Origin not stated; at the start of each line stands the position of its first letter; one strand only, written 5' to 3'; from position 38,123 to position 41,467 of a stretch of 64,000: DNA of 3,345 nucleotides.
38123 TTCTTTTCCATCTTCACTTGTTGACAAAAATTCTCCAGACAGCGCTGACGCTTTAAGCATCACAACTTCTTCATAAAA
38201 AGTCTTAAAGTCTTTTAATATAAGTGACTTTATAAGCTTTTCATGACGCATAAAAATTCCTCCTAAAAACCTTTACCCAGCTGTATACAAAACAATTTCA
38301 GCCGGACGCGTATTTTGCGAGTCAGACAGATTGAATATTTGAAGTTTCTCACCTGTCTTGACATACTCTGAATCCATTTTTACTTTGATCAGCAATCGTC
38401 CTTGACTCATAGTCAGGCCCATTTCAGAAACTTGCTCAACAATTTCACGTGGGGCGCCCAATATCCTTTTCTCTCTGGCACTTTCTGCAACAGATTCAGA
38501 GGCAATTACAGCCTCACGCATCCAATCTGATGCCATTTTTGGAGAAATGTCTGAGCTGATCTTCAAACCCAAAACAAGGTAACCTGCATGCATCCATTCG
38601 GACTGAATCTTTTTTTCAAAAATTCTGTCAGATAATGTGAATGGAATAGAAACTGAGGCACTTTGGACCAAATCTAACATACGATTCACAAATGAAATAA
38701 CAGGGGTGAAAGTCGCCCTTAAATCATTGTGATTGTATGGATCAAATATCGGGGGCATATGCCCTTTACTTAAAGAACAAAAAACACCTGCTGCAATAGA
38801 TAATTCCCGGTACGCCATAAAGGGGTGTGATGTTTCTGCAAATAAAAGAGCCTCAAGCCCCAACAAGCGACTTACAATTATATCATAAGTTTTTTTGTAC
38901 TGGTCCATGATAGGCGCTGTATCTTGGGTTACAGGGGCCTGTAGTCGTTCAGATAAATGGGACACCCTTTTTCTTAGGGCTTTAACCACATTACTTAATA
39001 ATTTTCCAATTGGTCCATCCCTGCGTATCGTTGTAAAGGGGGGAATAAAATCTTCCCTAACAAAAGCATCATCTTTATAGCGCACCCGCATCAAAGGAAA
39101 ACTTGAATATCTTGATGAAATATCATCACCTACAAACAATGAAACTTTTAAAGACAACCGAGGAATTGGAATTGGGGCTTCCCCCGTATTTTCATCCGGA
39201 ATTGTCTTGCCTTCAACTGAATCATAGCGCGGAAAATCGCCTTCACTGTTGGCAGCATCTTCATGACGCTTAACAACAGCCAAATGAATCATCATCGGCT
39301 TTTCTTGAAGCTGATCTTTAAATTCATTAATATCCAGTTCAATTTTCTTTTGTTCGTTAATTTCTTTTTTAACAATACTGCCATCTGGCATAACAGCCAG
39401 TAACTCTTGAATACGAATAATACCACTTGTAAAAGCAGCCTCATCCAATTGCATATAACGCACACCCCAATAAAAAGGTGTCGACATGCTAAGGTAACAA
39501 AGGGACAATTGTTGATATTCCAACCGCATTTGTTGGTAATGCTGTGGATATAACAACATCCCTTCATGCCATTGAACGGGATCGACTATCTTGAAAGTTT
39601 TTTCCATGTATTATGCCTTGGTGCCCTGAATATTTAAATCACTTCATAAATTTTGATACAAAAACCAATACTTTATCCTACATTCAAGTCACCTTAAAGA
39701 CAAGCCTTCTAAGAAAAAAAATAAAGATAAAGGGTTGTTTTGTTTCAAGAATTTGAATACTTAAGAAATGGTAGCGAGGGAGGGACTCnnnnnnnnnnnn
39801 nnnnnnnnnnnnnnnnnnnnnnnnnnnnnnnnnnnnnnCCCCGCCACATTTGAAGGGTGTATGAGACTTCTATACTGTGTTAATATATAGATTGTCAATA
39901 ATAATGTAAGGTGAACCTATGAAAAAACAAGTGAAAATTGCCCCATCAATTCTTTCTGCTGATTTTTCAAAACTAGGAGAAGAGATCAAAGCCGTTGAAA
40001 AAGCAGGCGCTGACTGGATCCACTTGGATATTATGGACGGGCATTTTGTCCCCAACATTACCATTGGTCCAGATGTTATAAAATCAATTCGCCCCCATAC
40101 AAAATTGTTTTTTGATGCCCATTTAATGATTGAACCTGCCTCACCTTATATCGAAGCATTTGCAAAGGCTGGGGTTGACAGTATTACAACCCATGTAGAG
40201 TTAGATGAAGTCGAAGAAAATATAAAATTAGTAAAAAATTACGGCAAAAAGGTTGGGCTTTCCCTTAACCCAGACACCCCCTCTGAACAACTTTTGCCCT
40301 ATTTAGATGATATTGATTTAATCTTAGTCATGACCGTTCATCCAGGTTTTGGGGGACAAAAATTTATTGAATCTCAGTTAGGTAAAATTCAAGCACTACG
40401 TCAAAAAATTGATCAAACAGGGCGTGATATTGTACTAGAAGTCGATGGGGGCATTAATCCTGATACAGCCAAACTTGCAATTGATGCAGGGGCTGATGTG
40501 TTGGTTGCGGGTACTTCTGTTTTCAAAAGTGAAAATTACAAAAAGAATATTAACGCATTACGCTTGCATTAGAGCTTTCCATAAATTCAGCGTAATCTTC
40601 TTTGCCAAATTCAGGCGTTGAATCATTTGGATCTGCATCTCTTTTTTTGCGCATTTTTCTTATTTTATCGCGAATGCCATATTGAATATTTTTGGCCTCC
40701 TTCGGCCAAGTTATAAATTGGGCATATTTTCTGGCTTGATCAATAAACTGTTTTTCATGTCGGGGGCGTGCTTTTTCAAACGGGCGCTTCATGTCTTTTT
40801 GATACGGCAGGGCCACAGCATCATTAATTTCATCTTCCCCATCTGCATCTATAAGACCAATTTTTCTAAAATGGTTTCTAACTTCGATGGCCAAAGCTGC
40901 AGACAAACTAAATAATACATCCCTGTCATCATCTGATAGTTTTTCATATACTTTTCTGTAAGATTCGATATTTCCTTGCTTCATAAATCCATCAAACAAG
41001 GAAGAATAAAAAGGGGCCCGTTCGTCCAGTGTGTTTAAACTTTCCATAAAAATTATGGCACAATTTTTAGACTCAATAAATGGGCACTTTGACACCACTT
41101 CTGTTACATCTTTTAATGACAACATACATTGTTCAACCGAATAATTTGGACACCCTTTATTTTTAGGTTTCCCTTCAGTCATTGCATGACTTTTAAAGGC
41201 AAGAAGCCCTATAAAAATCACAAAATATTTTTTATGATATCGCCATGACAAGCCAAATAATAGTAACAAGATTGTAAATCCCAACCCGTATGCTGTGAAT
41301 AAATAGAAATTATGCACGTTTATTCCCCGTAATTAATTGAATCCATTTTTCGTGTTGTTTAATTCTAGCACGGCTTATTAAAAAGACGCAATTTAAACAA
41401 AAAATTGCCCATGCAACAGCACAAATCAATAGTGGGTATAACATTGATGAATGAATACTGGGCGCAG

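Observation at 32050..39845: Stand-alone tssK–tssL–tssM–tssA module with no other T6SS genes in the window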

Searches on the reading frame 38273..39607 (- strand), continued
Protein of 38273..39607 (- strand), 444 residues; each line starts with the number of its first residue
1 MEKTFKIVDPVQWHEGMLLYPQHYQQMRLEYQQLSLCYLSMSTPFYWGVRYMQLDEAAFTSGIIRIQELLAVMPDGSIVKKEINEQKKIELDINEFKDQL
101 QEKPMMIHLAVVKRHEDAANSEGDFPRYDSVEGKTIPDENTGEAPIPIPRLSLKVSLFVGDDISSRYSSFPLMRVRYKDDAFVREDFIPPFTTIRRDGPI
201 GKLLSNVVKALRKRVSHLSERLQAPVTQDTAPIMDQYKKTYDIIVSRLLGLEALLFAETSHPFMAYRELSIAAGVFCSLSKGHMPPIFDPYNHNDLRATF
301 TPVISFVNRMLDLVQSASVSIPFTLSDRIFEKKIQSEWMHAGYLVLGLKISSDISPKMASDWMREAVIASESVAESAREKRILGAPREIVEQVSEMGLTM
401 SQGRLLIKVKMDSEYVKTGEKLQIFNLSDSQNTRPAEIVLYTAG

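Call 43: list_cluster_members(proteins=[P0443, P0445, P0473, P0486, P0510, P0517, P0519, P0428, P0429, P0507])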
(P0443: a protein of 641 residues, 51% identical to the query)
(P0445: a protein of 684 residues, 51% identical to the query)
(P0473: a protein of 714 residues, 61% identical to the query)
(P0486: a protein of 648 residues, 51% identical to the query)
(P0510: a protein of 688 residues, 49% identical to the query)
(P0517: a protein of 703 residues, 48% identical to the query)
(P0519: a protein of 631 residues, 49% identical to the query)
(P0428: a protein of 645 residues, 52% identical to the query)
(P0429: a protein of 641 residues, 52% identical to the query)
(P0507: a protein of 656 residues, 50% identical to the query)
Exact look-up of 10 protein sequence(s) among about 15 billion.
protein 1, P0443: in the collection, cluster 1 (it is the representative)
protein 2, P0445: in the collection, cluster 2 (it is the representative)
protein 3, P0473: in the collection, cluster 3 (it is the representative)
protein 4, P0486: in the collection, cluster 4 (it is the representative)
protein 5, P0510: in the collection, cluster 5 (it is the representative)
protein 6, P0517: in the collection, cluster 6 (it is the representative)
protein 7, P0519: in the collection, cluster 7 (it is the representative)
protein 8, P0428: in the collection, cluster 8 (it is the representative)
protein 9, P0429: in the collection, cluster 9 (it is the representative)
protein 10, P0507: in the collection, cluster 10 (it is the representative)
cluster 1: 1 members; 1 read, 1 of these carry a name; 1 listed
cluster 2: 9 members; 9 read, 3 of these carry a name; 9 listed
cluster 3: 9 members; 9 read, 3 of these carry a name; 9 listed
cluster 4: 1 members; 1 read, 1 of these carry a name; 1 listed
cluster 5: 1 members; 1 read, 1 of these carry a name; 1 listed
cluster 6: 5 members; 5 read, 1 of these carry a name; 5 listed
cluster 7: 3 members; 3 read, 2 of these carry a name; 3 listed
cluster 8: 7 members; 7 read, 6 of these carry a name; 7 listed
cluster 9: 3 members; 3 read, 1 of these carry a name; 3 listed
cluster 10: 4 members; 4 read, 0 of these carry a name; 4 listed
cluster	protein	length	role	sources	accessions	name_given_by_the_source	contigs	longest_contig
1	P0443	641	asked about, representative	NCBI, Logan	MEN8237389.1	MAG: type VI secretion system contractile sheath large subunit [Pseudomonadota bacterium]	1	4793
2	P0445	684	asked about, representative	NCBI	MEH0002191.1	MAG: type VI secretion system contractile sheath large subunit [Holosporaceae bacterium]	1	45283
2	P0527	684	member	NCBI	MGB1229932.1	MAG: type VI secretion system contractile sheath large subunit [Holosporaceae bacterium]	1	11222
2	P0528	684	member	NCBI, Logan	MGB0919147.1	MAG: type VI secretion system contractile sheath large subunit [Holosporaceae bacterium]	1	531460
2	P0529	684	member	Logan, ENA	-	-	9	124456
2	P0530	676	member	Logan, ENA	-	-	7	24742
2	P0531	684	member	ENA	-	-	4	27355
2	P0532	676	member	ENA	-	-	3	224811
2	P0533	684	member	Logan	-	-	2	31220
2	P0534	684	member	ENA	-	-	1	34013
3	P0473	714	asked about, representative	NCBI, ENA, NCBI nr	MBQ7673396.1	MAG: type VI secretion system contractile sheath large subunit [Alphaproteobacteria ... | type VI secretion system contractile sheath large subunit [Alphaproteobacteria bacterium]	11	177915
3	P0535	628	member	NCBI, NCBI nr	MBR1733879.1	MAG: type VI secretion system contractile sheath large subunit, partial ... | type VI secretion system contractile sheath large subunit [Alphaproteobacteria bacterium]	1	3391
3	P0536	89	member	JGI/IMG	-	type VI secretion system protein ImpC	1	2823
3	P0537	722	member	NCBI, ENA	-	-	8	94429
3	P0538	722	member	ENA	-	-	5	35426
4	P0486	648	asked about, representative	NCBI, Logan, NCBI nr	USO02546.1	MAG: type VI secretion system contractile sheath large subunit [Alphaproteobacteria ...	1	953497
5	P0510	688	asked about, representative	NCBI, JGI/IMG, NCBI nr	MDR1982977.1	MAG: type VI secretion system contractile sheath large subunit [Holosporaceae bacterium] | type VI secretion system protein ImpC | type VI secretion system contractile sheath large subunit [Holosporaceae bacterium]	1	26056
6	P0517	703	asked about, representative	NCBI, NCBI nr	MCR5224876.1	MAG: type VI secretion system contractile sheath large subunit [Alphaproteobacteria ... | type VI secretion system contractile sheath large subunit [Alphaproteobacteria bacterium]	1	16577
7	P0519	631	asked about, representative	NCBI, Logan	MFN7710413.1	MAG: type VI secretion system contractile sheath large subunit [Holosporales bacterium]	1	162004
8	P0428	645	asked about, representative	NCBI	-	-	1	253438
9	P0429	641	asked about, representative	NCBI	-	-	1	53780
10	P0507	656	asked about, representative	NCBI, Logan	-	-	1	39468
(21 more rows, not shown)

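Call 44: find_encoding_contigs(protein=P0121, flank=10000, max_places=6)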
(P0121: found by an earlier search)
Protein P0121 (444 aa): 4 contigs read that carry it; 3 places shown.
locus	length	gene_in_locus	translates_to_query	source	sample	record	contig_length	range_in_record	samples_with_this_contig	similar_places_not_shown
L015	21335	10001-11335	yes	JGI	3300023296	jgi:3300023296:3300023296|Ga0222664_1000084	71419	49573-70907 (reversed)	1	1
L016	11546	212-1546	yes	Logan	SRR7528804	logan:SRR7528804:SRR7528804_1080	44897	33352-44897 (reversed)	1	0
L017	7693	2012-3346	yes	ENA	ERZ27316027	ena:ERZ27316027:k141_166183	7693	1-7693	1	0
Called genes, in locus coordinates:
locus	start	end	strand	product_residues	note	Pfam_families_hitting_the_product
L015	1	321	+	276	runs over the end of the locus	?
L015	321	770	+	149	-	-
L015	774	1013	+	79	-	PF02609:Exonuc_VII_S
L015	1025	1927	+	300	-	PF00348:polyprenyl_synt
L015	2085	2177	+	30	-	-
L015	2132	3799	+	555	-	PF01734:Patatin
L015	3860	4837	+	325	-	PF00849:PseudoU_synth_2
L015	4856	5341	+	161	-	PF13239:2TM (weak), PF07382:HC2 (weak)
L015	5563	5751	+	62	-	PF04588:HIG_1_N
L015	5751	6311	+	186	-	PF01923:Cob_adeno_trans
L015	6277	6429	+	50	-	PF07896:DUF1674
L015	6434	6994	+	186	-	PF00005:ABC_tran, PF02463:SMC_N (faint), PF13304:AAA_21 (faint)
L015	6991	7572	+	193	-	-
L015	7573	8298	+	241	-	PF01578:Cytochrom_C_asm, PF27518:CcmC (faint)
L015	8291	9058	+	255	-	-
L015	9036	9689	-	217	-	PF00834:Ribul_P_3_epim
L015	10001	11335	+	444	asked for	PF05936:T6SS_VasE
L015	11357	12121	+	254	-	PF09850:DotU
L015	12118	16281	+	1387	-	PF14331:IcmF-related_N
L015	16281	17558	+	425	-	PF06812:ImpA_N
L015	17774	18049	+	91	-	PF00216:Bac_DNA_binding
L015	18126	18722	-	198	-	-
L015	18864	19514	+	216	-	PF09976:TPR_21, PF10858:DUF2659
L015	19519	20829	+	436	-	PF01011:PQQ (faint), PF25293:Beta-prop_EMC1_N (faint), PF13570:Beta-prop_ACSF4, PF13360:PQQ_2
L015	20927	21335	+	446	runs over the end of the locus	PF00025:Arf (faint), PF00071:Ras (faint), PF01926:MMR_HSR1, PF02421:FeoB_N, PF00009:GTP_EFTU, PF01926:MMR_HSR1, PF02421:FeoB_N, PF14714:KH_dom-like, +6 more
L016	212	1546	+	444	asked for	PF05936:T6SS_VasE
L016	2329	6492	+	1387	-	PF14331:IcmF-related_N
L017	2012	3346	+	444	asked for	PF05936:T6SS_VasE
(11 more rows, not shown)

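Call 46: find_encoding_contigs(protein=P0415, flank=10000, max_places=6)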
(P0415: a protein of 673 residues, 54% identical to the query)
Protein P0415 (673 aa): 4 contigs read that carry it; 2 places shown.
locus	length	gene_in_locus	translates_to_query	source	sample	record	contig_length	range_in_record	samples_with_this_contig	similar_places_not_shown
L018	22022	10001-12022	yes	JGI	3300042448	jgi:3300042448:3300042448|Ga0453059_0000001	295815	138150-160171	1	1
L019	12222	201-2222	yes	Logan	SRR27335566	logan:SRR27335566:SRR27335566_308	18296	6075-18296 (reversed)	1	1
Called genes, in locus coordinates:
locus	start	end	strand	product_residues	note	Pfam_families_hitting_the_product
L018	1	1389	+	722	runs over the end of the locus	PF00535:Glycos_transf_2, PF10111:Glyco_tranf_2_2 (weak), PF13641:Glyco_tranf_2_3 (weak)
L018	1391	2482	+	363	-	-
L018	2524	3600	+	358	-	PF01757:Acyl_transf_3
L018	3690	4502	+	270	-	PF04333:MlaA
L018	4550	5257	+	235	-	PF05494:MlaC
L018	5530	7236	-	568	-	-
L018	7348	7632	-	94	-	-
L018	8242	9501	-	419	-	-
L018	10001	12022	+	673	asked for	PF05591:T6SS_VipA, PF05943:VipB, PF18945:VipB_2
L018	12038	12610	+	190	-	-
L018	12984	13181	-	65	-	-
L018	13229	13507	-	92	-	PF00550:PP-binding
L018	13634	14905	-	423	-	PF00083:Sugar_tr, PF07690:MFS_1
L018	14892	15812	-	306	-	PF03466:LysR_substrate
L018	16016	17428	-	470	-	PF02878:PGM_PMM_I, PF02879:PGM_PMM_II, PF02880:PGM_PMM_III, PF00408:PGM_PMM_IV (weak)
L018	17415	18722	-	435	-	PF03446:NAD_binding_2 (weak), PF03721:UDPG_MGDP_dh_N, PF03807:F420_oxidored (faint), PF00984:UDPG_MGDP_dh, PF03720:UDPG_MGDP_dh_C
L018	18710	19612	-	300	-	PF00483:NTP_transferase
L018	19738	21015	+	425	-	PF02403:Seryl_tRNA_N, PF00587:tRNA-synt_2b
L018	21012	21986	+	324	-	PF01476:LysM, PF01551:Peptidase_M23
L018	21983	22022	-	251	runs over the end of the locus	-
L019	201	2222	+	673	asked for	PF05591:T6SS_VipA, PF05943:VipB, PF18945:VipB_2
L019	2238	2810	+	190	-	-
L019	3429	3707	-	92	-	PF00550:PP-binding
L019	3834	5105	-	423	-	PF00083:Sugar_tr, PF07690:MFS_1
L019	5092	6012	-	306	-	PF03466:LysR_substrate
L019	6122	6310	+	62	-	-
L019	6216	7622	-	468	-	PF02878:PGM_PMM_I, PF02879:PGM_PMM_II, PF02880:PGM_PMM_III, PF00408:PGM_PMM_IV (weak)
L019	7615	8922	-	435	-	PF03446:NAD_binding_2 (weak), PF03721:UDPG_MGDP_dh_N, PF03807:F420_oxidored (faint), PF00984:UDPG_MGDP_dh, PF03720:UDPG_MGDP_dh_C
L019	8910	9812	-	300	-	PF00483:NTP_transferase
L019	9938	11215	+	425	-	PF02403:Seryl_tRNA_N, PF00587:tRNA-synt_2b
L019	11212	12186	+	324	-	PF01476:LysM, PF01551:Peptidase_M23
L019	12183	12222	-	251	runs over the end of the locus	-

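Call 48: search_solved_structures(query=window:38273-39607:-, max_evalue=0.01)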
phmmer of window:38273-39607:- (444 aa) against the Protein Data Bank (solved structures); distinct sequences matched with E-value up to 0.01: 5.
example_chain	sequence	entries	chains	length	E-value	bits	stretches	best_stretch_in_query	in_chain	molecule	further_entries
6n38_A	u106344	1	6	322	7.9e-12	48.1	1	7-313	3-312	Putative type VI secretion protein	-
5mwn_A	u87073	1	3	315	1.1e-11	47.6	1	7-312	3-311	Type VI secretion protein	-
6giy_D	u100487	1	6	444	1.5e-11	47.2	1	7-314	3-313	TssK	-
5m30_A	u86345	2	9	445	1.5e-11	47.2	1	7-314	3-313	Type VI secretion protein | TssK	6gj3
5y0e_A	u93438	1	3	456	2.4e-09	40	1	9-328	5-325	TssK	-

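Call 55: search_protein_families(library=pfam, proteins=[L014:12064-12606:+, L018:12038-12610:+], max_evalue=1)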
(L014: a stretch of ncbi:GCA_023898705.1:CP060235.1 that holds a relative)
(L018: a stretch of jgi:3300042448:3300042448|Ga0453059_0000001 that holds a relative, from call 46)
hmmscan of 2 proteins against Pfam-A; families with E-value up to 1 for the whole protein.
L014:12064-12606:+ (180 aa): 1 family
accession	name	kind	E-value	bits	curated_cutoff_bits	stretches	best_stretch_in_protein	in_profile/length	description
PF09478.16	CBM49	-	0.064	14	23.4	1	106-149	18-61/80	Carbohydrate binding domain CBM49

L018:12038-12610:+ (190 aa): 0 families

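Call 71: find_encoding_contigs(protein=P0512, flank=10000, max_places=4)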
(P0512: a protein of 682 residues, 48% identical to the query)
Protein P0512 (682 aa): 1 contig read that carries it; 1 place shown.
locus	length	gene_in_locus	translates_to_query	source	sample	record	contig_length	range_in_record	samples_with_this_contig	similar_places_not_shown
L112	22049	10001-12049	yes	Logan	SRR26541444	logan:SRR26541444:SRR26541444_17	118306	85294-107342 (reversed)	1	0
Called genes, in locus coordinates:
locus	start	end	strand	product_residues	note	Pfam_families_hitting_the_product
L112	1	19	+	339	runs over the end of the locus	PF03401:TctC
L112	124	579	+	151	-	PF07331:TctB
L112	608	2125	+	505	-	PF01970:TctA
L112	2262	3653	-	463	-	PF14793:DUF4478, PF03641:Lysine_decarbox, PF11892:PpnN_C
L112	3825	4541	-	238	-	PF20772:TACO1_YebC_N, PF01709:Transcrip_reg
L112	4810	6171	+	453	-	PF03486:HI0933_like (faint), PF07992:Pyr_redox_2, PF12831:FAD_oxidored (faint), PF13738:Pyr_redox_3, PF00070:Pyr_redox, PF02852:Pyr_redox_dim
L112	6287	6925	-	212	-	PF01507:PAPS_reduct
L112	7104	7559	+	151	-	PF14539:DUF4442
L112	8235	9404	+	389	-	PF00158:Sigma54_activat, PF01078:Mg_chelatase (faint), PF14532:Sigma54_activ_2, PF00004:AAA (weak), PF07728:AAA_5, PF25601:AAA_lid_14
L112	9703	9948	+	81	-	-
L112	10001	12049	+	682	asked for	PF05591:T6SS_VipA, PF05943:VipB, PF18945:VipB_2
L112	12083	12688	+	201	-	PF05638:T6SS_HCP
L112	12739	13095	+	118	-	PF04965:GPW_gp25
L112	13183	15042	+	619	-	PF05947:T6SS_TssF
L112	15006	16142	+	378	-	PF06996:T6SS_TssG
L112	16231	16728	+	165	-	-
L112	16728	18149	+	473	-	PF05936:T6SS_VasE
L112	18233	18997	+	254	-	PF09850:DotU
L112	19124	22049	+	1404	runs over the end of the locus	PF14331:IcmF-related_N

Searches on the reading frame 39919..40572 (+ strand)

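Call 4: search_protein_families(library=pfam, proteins=[window:39919-40572:+], max_evalue=0.01)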
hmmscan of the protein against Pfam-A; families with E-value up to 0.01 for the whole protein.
window:39919-40572:+ (217 aa): 3 families
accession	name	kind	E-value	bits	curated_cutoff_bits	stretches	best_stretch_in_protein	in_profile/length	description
PF00834.25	Ribul_P_3_epim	-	9.5e-77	257.3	21.1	1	6-202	1-198/198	Ribulose-phosphate 3 epimerase family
PF00215.30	OMPdecase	-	0.0049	17.2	27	0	166-211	177-218/221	Orotidine 5'-phosphate decarboxylase / HUMPS family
PF01729.25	QRPTase_C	-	0.0052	17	23.1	0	156-200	113-157/169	Quinolinate phosphoribosyl transferase, C-terminal domain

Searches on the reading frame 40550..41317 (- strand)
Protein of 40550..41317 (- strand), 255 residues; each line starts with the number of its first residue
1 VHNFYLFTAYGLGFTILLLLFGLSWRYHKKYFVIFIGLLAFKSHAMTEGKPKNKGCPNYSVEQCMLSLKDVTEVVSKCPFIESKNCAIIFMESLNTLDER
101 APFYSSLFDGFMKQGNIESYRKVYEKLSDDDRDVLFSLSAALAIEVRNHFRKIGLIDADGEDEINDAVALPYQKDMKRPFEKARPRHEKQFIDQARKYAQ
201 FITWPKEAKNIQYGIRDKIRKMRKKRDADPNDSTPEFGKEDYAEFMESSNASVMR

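Call 4: search_protein_families(library=pfam, proteins=[window:40550-41317:-], max_evalue=0.01)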
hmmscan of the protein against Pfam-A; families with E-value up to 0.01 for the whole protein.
window:40550-41317:- (255 aa): 0 families

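Call 55: search_protein_families(library=pfam, proteins=[window:40550-41317:-], max_evalue=1)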
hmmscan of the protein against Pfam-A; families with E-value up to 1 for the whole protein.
window:40550-41317:- (255 aa): 1 family
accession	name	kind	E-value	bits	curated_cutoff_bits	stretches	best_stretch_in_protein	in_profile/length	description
PF04995.19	CcmD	-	0.015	15.8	25.6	1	2-31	3-32/44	Heme exporter protein D (CcmD)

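Call 73: search_protein_families(library=ncbifam, proteins=[window:40550-41317:-], max_evalue=0.01)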
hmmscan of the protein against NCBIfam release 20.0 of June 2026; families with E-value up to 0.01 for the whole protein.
window:40550-41317:- (255 aa): 0 families
